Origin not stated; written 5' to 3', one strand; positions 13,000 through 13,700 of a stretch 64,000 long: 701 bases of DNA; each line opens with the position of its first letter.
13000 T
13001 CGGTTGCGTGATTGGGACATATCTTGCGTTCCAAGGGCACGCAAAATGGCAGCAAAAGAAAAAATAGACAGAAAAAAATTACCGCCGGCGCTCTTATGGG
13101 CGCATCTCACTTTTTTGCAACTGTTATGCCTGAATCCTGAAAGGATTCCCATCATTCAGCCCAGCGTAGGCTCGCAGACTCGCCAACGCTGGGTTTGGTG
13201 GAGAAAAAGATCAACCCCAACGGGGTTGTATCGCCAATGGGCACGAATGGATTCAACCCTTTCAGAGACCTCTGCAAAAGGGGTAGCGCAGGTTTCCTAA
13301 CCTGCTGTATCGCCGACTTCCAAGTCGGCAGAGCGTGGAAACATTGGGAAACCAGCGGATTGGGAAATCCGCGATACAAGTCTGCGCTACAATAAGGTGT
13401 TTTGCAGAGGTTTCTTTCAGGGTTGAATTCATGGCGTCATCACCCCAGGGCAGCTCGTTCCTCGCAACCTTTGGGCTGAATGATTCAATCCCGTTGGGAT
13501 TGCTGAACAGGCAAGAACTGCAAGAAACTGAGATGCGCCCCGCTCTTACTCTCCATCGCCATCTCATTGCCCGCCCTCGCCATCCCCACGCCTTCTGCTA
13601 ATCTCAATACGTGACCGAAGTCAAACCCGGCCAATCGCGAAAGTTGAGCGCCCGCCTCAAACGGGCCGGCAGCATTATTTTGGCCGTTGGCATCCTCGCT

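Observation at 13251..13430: A REP hairpin split in its loop by a 149-bp foldback element with a 6-bp duplication: a direct insertion footprint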

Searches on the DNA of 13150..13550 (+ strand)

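Call 8: search_rna_families(source=window, start=13150, end=13550, threshold=evalue, max_evalue=10, show_alignments=3)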
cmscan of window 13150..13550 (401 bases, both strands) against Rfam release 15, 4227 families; matches with E-value up to 10: 2.
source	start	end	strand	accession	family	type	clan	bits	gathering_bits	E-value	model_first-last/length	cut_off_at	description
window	13307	13342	+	RF01322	CRISPR-DR9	Gene; CRISPR;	-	16.8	45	0.56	1-37/37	no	CRISPR RNA direct repeat element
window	13150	13193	-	RF01687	Acido-Lenti-1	Gene; sRNA;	-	16.2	37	0.26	1-30/46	3'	Acido-Lenti-1 RNA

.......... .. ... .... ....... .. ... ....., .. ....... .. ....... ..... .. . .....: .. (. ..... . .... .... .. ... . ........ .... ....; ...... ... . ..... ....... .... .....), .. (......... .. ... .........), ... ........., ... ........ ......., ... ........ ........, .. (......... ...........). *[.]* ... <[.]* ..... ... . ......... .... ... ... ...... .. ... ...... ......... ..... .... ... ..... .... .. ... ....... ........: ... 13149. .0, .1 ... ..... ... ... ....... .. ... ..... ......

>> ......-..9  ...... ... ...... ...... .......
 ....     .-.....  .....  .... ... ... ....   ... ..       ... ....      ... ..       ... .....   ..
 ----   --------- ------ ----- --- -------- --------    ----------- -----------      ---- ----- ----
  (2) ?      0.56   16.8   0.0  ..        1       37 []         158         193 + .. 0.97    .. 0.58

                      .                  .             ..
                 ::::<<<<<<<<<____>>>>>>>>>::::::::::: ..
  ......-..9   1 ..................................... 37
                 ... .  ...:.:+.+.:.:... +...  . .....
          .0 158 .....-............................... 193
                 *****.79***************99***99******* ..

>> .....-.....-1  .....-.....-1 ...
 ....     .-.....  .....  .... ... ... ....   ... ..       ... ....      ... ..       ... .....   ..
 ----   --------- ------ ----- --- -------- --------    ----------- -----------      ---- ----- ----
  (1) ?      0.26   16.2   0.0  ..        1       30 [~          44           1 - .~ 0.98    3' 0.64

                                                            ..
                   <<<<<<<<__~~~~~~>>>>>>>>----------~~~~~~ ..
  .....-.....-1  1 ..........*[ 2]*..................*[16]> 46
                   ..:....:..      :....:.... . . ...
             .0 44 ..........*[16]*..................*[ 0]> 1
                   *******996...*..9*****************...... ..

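Call 15: search_dna_similar(query=window:13240-13440:+, collection=plasmids, mode=distant, max_evalue=1)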
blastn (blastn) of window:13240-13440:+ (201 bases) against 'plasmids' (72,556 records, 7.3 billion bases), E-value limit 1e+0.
Records with a match: 1; places in all: 1; records where one place covers at least 80% of the query: 0.
Best place of each record, by identity: 95-99% 1.
By first word of the organism name: Erwinia 1.
By predicted mobility (MOB-suite, as given by PLSDB): non-mobilizable 1.
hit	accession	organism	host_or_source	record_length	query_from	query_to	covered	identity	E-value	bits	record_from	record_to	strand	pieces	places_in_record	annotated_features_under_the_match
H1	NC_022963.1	Erwinia piriflorinigrans CFBP 5888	-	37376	20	44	12%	96.0%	6e-1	42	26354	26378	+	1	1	none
